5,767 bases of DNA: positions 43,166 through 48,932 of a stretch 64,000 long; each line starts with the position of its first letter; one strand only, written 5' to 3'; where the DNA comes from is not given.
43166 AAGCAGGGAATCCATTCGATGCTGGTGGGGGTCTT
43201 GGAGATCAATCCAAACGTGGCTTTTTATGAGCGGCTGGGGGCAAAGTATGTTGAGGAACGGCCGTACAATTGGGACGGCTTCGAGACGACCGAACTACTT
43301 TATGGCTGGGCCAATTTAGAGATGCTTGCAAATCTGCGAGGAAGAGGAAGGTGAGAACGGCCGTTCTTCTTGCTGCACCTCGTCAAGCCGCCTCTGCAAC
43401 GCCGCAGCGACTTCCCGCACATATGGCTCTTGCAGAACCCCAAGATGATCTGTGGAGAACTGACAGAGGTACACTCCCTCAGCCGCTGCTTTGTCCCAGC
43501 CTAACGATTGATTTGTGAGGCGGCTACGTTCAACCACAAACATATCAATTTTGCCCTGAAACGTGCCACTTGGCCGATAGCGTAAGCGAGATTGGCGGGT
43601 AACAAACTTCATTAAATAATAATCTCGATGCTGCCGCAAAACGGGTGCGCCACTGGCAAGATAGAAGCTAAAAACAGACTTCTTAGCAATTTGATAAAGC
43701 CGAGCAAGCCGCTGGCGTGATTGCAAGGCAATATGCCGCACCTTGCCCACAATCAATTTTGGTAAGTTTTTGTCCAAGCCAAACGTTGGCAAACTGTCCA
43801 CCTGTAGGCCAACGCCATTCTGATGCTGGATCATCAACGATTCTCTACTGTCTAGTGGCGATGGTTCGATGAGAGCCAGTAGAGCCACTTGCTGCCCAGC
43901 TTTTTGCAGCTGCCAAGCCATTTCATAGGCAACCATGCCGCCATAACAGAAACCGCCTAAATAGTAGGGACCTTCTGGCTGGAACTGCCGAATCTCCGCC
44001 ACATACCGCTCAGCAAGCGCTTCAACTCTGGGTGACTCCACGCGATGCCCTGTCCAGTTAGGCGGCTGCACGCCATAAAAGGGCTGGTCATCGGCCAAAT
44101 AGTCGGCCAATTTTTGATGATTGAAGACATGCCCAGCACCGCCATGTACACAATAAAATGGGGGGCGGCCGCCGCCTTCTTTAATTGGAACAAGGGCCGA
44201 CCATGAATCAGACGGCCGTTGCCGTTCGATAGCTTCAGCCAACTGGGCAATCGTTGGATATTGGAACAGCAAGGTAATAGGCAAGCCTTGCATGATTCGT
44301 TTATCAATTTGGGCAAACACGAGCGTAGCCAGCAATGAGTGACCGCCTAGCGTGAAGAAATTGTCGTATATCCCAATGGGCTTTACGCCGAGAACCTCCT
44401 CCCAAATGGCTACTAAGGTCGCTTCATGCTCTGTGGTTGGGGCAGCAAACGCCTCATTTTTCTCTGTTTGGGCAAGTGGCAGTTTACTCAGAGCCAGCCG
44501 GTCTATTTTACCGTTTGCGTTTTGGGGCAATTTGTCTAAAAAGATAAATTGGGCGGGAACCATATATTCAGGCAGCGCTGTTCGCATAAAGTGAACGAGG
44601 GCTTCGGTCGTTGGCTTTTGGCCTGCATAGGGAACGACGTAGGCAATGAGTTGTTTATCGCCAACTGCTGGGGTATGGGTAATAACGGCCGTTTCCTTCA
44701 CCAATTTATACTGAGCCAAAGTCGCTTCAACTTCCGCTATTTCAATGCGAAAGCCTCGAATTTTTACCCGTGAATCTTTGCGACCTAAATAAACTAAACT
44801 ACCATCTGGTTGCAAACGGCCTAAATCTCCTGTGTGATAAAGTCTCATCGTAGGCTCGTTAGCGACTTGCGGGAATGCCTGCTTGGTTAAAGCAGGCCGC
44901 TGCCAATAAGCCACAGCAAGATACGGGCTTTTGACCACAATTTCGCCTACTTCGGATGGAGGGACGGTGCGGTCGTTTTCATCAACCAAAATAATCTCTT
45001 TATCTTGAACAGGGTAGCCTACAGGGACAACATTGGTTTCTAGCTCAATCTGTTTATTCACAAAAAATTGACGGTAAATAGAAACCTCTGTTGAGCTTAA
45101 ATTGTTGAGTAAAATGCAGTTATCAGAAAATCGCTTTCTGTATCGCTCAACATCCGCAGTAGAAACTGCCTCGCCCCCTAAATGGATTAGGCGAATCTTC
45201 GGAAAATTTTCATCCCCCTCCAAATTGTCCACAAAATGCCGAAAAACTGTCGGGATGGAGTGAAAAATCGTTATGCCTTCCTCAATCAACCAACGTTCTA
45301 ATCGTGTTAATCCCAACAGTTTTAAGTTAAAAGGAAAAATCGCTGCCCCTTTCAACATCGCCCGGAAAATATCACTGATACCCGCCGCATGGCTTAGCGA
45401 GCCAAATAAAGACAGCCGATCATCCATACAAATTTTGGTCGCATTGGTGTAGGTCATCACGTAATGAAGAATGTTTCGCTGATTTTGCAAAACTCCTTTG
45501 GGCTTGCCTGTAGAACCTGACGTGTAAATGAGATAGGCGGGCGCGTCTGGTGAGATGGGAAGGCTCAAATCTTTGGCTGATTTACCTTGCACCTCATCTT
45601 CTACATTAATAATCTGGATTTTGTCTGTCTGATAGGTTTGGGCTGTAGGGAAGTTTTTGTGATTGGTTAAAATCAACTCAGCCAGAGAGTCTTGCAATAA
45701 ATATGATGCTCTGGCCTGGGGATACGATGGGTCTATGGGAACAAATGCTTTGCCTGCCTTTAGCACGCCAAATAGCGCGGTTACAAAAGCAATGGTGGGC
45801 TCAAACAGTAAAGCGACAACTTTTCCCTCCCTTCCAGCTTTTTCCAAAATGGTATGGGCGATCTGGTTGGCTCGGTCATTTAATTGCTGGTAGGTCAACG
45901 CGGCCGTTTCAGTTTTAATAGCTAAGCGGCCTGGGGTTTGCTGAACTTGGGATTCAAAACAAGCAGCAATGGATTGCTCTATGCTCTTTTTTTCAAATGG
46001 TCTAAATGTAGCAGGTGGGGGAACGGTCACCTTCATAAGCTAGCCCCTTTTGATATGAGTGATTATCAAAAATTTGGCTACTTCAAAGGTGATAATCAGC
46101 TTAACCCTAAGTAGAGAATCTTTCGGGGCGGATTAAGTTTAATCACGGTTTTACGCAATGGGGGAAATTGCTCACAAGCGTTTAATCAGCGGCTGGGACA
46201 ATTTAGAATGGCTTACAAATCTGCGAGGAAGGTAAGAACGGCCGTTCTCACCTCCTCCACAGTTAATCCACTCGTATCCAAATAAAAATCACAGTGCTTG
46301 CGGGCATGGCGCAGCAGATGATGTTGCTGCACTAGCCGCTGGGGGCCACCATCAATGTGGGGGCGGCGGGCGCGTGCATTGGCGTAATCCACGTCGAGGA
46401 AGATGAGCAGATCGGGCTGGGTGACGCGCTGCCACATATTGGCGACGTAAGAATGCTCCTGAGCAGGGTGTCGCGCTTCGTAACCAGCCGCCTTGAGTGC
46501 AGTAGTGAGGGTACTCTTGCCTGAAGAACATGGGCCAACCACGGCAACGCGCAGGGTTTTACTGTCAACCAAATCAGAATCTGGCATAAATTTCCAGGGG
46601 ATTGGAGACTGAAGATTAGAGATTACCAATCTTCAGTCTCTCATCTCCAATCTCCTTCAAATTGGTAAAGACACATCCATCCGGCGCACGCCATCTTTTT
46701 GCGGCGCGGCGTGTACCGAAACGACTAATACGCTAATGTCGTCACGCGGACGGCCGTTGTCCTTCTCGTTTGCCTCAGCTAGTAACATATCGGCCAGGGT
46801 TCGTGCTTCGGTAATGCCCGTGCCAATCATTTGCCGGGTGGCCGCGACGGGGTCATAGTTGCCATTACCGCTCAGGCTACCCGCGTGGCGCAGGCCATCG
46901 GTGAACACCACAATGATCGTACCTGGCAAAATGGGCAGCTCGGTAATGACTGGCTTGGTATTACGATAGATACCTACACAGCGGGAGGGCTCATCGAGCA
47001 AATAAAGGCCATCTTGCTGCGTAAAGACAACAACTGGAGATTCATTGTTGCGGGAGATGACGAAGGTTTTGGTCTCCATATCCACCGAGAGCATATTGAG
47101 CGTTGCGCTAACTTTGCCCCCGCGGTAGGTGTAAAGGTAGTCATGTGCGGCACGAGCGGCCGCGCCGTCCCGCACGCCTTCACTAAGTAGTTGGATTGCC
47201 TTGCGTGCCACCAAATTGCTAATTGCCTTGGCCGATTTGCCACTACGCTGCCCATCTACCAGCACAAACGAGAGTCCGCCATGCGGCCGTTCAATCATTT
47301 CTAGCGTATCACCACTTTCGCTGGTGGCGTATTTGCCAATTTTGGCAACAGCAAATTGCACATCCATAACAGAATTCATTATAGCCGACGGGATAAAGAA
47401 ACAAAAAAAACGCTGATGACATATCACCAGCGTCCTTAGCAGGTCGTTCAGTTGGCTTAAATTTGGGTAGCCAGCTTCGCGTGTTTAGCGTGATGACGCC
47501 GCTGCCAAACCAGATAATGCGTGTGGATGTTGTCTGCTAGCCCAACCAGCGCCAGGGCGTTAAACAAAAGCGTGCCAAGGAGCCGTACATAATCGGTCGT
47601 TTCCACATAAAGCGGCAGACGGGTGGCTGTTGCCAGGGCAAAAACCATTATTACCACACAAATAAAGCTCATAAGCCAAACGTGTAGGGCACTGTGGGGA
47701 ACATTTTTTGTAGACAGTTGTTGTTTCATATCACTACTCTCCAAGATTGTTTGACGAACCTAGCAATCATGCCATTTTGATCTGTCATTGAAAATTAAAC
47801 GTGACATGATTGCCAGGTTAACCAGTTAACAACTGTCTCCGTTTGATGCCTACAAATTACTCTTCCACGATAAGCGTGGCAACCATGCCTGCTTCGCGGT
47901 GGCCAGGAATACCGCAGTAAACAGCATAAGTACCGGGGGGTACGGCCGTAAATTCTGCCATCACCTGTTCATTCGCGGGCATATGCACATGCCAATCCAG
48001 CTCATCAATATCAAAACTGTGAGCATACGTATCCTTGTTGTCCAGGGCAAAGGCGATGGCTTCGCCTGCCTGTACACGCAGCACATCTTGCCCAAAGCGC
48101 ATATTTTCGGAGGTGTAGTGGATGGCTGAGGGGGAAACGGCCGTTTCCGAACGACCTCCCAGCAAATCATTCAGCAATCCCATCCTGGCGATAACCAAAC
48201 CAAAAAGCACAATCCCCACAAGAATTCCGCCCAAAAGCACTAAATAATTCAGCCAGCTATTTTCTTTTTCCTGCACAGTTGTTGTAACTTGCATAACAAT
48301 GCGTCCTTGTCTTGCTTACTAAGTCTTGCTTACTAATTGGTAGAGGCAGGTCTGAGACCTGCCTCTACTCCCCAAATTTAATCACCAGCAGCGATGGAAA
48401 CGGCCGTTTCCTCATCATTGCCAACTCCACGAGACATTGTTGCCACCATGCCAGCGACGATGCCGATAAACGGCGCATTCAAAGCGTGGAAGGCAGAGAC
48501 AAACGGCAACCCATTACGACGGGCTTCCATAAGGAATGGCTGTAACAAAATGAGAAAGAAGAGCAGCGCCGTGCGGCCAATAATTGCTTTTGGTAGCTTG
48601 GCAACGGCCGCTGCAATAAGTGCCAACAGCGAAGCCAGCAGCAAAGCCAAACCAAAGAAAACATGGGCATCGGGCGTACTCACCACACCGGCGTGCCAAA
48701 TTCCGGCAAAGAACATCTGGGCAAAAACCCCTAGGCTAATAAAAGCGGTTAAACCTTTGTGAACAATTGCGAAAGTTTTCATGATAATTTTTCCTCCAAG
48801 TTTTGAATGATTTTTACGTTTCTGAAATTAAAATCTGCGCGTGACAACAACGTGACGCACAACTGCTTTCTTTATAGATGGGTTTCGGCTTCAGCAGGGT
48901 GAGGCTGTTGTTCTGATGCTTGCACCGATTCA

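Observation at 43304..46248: About 60-bp direct repeats ending at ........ flank the low-GC A-T-TE gene and are decoded in different frames as several protein C-termini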

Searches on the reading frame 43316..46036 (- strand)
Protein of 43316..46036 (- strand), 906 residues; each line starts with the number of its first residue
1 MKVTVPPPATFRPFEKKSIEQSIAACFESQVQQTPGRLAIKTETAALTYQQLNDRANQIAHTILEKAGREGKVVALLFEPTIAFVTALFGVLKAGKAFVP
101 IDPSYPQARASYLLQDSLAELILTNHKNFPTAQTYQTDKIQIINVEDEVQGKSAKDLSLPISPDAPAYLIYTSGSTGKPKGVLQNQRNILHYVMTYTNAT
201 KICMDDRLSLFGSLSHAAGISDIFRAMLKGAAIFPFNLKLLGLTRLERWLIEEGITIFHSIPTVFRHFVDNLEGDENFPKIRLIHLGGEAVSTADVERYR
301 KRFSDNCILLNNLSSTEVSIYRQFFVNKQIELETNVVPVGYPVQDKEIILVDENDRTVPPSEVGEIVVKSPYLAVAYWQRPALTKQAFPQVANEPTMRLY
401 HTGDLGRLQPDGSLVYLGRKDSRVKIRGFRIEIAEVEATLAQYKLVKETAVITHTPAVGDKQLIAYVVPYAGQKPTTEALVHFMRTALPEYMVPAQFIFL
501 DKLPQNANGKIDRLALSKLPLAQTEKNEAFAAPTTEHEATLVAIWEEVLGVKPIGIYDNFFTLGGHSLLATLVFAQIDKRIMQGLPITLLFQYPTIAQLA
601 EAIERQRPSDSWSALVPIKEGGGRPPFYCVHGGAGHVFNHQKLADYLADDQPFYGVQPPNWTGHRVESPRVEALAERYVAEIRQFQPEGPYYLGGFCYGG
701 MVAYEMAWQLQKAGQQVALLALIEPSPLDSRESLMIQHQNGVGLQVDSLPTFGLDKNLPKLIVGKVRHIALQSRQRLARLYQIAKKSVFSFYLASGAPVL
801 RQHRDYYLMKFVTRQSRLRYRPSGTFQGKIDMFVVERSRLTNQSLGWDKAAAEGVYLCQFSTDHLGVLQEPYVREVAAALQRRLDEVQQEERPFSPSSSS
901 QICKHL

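Call 6: search_protein_families(library=pfam, proteins=[window:43316-46036:-])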
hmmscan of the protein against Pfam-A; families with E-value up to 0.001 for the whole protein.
window:43316-46036:- (906 aa): 5 families
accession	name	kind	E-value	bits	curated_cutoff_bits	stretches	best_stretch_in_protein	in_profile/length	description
PF00501.34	AMP-binding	-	2.8e-68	230.9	29.9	1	27-378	1-384/384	AMP-binding enzyme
PF00975.26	Thioesterase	-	3.8e-22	80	26.4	1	626-727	2-104/226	Thioesterase domain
PF13193.12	AMP-binding_C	-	2.5e-12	48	24.5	1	435-510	1-76/76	AMP-binding enzyme C-terminal domain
PF00550.31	PP-binding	-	8.3e-12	45.6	20.8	1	540-603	2-67/67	Phosphopantetheine attachment site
PF12697.13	Abhydrolase_6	-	1.5e-05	26.2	26.3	1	629-767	3-135/217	Alpha/beta hydrolase family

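Call 14: find_encoding_contigs(protein=window:43316-46036:-, flank=10000, max_places=10)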
Protein window:43316-46036:- (906 aa): no gene with exactly this product is on record in the collection.

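Call 27: find_homologous_proteins(query=window:43316-46036:-, max_evalue=1e-20)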
Query window:43316-46036:- (906 aa): 7818 proteins with E <= 1e-20 among 8000 candidates; the best 120 are listed.
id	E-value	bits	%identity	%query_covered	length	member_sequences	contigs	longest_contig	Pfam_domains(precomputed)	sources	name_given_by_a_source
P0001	1.7e-280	951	34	96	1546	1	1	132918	PF00550.32,PF00501.35,PF13193.13,PF00975.27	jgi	jgi:amino acid adenylation domain-containing protein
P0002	1.2e-264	899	35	96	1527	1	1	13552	PF00550.32,PF12697.14,PF00501.35,PF13193.13,PF00975.27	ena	-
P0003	3.6e-241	821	33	96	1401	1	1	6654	PF20408.5,PF00550.32,PF12697.14,PF12695.14,PF00501.35,PF13193.13,PF00561.27,PF00975.27,PF12146.16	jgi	jgi:aspartate racemase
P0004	2.7e-226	772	44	66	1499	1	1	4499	PF00668.26,PF00550.32,PF00501.35,PF13193.13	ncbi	ncbi:MAG: amino acid adenylation domain-containing protein, partial [Candidatus Methylomirabilis sp.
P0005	1.3e-218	747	41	98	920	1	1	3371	PF00550.32,PF00501.35,PF13193.13,PF00975.27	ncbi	-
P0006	6.1e-218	744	49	79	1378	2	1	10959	PF00668.26,PF00550.32,PF18563.7,PF00501.35,PF13193.13,PF00975.27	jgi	-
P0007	1.8e-215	736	43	98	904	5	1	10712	PF00550.32,PF00501.35,PF13193.13,PF00975.27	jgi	jgi:amino acid adenylation domain-containing protein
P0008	1.0e-214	734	43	67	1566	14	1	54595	PF00668.26,PF00550.32,PF00501.35,PF13193.13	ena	-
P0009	1.1e-212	727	42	98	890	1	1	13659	PF00550.32,PF00501.35,PF13193.13,PF00975.27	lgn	-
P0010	5.1e-212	725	46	67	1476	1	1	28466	PF00668.26,PF00550.32,PF00501.35,PF13193.13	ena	-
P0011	1.4e-210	720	47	80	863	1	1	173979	PF00550.32,PF00501.35,PF13193.13,PF00975.27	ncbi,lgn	-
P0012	3.2e-210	719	41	98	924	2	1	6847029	PF00550.32,PF00501.35,PF13193.13,PF00975.27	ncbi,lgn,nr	ncbi:amino acid adenylation domain-containing protein [Cylindrospermum sp. NIES-4074]|nr:amino acid 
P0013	6.9e-210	718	41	98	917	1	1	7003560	PF00550.32,PF00501.35,PF13193.13,PF00975.27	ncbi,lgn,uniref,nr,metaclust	ncbi:acyl-CoA synthetase (AMP-forming)/AMP-acid ligase II [Cylindrospermum stagnale PCC 7417]|uniref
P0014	5.4e-208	712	41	97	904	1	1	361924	PF00550.32,PF00501.35,PF13193.13,PF00975.27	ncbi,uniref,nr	ncbi:amino acid adenylation domain-containing protein [Nostoc sp. CENA67]|uniref:Amino acid adenylat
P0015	9.2e-207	707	41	97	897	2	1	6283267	PF00550.32,PF00501.35,PF13193.13,PF00561.27,PF00975.27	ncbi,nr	ncbi:amino acid adenylation domain-containing protein [Calothrix sp. 336/3]|nr:amino acid adenylatio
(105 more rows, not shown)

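Call 65: search_solved_structures(query=window:43316-46036:-, max_evalue=1e-30)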
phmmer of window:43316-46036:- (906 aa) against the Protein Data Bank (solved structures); distinct sequences matched with E-value up to 1e-30: 87 (the best 60 are shown).
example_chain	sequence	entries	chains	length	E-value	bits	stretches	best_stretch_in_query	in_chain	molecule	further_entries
9be3_A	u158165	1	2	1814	6.4e-176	590.5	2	23-604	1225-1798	Linear gramicidin synthase subunit A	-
9meh_A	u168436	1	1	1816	6.4e-176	590.5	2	23-604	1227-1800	Linear gramicidin synthase subunit A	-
6mfz_A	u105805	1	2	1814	9.3e-176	589.9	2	23-604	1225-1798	Linear gramicidin synthase subunit A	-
9be4_A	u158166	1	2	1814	2.4e-175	588.6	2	23-604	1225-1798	Linear gramicidin synthase subunit A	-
6mfy_A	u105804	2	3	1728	2.5e-155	522.3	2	16-607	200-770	Linear gramicidin synthase subunit A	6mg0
8xjz_C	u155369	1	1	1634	2.5e-109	370.1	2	28-603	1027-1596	Peptide synthetase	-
9bfd_A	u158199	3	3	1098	9.9e-103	348.3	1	21-605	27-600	Tyrocidine synthase 1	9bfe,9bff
9bfd_B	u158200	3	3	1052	1e-98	335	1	25-606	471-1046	Tyrocidine synthase 2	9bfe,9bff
4zxh_A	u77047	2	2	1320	5.7e-98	332.6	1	25-725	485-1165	ABBFA_003403 | Tyrocidine synthetase 3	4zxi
2vsq_A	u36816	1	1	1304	1.2e-96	328.2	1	24-724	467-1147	SURFACTIN SYNTHETASE SUBUNIT 3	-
8jbr_A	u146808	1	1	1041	1.1e-94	321.8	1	23-602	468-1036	McyA protein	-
4d4g_A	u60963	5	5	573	3e-94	320.3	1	14-556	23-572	APNAA1 | APNA A1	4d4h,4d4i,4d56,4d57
9lcq_A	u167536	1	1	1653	1.2e-90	308.3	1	18-610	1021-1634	PvdL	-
9lcp_A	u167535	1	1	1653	1.2e-90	308.3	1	18-610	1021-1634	PvdL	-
9lco_A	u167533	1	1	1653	4.8e-90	306.3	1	18-610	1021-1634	PvdL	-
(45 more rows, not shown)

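Call 66: search_protein_families(library=ncbifam, proteins=[window:43316-46036:-], max_evalue=0.01)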
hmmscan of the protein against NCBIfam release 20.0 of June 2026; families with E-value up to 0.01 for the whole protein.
window:43316-46036:- (906 aa): 107 families (the best 25 are shown)
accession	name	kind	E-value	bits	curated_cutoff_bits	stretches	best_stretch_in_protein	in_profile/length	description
NF047350.1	aureusi_NRPS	equivalog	3.4e-109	365.8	2500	1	19-606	411-978/2373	aureusimine non-ribosomal peptide synthetase AusA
NF038078.1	NRPS_MxcG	equivalog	3.5e-107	359.2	2300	1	21-607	456-1045/1442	myxochelin non-ribosomal peptide synthetase MxcG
NF004282.0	PRK05691.1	subfamily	8.8e-106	353.9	4090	1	20-607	1130-1709/4334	non-ribosomal peptide synthase/polyketide synthase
NF041803.1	NRPS_SolG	exception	1.7e-104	350.4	2200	1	26-601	566-1153/1163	solanimycin non-ribosomal peptide synthetase SolG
TIGR01733.1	AA-adenyl-dom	subfamily_domain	2.1e-100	336.4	317.4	1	48-451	1-409/409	amino acid adenylation domain-containing protein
NF007605.2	PRK10252.1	equivalog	3.9e-96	322.8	2400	1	22-731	455-1172/1292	enterobactin non-ribosomal peptide synthetase EntF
TIGR03443.1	alpha_am_amid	equivalog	2e-75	254.1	1030.1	3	152-473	403-753/1390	L-aminoadipate-semialdehyde dehydrogenase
NF003417.0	PRK04813.1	subfamily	1.1e-73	248.5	476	1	26-517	8-500/505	D-alanine--poly(phosphoribitol) ligase subunit DltA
NF004837.0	PRK06187.1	subfamily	2.5e-72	243.8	476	1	19-518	6-520/531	long-chain-fatty-acid--CoA ligase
TIGR01734.1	D-ala-DACP-lig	equivalog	2.5e-71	240.8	559.85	1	29-517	8-499/504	D-alanine--poly(phosphoribitol) ligase subunit DltA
TIGR03098.1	ligase_PEP_1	hypoth_equivalog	1.5e-68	231.5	592.35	1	28-517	7-515/517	acyl-CoA ligase (AMP-forming), exosortase A system-associated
NF002966.0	PRK03640.1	equivalog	1.7e-53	181.9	556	1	28-518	9-478/483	o-succinylbenzoate--CoA ligase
NF006182.0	PRK08316.1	subfamily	4.3e-52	177.3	663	1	17-511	7-508/523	fatty acyl-CoA synthetase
NF005858.0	PRK07787.1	subfamily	8.5e-52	176.1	575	1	29-517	9-469/471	acyl-CoA synthetase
NF005307.0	PRK06839.1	equivalog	9.5e-52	176.2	748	1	21-518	2-491/496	o-succinylbenzoate--CoA ligase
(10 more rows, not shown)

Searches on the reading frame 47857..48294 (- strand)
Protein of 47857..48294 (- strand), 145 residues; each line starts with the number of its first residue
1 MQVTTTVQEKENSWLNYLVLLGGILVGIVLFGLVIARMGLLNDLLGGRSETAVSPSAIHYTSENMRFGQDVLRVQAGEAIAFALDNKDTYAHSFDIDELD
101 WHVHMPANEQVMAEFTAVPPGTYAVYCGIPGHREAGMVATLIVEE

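Call 6: search_protein_families(library=pfam, proteins=[window:47857-48294:-])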
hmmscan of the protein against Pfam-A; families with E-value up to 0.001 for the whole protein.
window:47857-48294:- (145 aa): 4 families
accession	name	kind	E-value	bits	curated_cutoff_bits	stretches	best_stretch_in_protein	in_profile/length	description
PF13473.12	Cupredoxin_1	-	3.7e-10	40.2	27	1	58-136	23-100/104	Cupredoxin-like domain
PF06525.17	SoxE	-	1.4e-06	28.3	21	1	115-144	110-139/149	Sulfocyanin (SoxE) domain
PF00127.26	Copper-bind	-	1.8e-06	28.7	21.2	1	60-144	7-99/99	Copper binding proteins, plastocyanin/azurin family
PF07731.20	Cu-oxidase_2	-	2.4e-06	27.8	20.4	0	103-144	93-134/137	Multicopper oxidase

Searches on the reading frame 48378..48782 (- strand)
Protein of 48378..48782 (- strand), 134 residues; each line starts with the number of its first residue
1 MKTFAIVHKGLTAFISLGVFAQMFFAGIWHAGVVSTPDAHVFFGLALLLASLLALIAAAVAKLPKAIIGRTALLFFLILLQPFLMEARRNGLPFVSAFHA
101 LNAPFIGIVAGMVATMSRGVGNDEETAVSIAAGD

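Call 78: search_protein_families(library=pfam, proteins=[window:48378-48782:-])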
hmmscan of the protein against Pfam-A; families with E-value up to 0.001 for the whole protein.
window:48378-48782:- (134 aa): 1 family
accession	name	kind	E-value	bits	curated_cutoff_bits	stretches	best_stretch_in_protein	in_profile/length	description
PF19728.4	DUF6220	-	9.3e-07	29.5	29.8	1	22-85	1-64/66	Family of unknown function (DUF6220)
